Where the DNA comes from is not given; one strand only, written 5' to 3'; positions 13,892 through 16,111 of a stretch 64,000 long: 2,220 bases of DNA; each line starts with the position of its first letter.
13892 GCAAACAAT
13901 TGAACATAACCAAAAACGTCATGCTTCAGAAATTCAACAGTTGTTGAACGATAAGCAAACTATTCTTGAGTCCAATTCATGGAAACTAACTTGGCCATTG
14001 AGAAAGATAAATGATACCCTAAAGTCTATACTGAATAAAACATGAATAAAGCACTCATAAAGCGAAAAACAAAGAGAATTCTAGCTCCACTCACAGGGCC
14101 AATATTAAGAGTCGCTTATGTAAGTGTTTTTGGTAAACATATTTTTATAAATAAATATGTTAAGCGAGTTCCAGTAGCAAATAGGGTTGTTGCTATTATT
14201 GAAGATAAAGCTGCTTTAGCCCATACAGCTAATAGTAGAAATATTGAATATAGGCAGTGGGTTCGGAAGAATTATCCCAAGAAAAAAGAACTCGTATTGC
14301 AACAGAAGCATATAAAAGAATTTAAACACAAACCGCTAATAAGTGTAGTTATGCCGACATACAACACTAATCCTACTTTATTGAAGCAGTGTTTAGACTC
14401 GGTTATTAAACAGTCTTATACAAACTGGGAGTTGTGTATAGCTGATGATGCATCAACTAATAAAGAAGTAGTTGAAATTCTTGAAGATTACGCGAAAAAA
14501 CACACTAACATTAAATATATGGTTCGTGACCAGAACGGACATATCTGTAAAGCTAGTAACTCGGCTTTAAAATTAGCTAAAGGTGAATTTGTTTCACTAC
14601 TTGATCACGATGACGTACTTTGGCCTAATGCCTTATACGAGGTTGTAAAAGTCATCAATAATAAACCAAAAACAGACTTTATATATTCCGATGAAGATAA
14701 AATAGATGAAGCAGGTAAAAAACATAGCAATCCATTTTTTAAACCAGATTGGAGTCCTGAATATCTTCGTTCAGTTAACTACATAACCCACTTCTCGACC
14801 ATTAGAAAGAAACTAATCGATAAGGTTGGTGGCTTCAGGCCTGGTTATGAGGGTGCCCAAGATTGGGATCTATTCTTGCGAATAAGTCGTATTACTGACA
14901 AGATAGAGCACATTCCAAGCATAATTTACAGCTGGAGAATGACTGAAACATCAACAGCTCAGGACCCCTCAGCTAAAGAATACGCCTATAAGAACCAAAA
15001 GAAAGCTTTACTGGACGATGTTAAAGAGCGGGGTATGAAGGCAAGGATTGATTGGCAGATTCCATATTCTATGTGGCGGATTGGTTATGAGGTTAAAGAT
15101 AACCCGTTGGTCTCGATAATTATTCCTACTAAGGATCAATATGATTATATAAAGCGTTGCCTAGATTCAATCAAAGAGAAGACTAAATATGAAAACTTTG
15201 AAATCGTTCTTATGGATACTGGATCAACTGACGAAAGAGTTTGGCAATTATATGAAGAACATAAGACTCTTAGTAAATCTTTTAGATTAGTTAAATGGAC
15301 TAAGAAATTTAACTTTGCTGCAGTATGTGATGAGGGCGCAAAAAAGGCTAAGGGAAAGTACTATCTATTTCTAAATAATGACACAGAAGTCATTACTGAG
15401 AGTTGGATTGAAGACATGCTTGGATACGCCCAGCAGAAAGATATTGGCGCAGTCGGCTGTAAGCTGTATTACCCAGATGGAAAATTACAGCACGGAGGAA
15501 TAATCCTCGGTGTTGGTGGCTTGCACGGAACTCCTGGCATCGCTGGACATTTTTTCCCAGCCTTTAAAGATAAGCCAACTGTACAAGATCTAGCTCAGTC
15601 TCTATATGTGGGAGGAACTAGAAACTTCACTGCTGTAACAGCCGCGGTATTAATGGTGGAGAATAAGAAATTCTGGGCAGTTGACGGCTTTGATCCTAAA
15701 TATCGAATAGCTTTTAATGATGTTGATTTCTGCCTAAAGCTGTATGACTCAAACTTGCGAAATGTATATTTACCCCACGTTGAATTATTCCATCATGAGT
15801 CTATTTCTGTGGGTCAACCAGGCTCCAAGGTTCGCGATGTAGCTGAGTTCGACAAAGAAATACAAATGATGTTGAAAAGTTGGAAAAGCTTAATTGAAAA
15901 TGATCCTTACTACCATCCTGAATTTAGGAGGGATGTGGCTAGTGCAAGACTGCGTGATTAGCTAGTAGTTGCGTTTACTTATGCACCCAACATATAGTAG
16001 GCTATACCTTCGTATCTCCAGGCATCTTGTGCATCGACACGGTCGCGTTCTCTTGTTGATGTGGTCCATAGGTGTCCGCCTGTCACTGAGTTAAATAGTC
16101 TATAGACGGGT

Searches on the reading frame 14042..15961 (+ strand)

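Call 60: search_protein_families(library=pfam, proteins=[window:14042-15961:+], max_evalue=0.00001)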
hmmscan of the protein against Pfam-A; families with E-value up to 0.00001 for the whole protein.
window:14042-15961:+ (639 aa): 3 families
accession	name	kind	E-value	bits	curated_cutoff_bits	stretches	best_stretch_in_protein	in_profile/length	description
PF00535.33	Glycos_transf_2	-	1.7e-55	188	23.3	2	101-262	1-167/168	Glycosyl transferase family 2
PF13641.12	Glyco_tranf_2_3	-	4e-17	63.4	27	1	100-214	3-119/230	Glycosyltransferase like family 2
PF10111.15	Glyco_tranf_2_2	-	6.7e-17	62.3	27.3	1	101-296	1-215/276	Glycosyltransferase like family 2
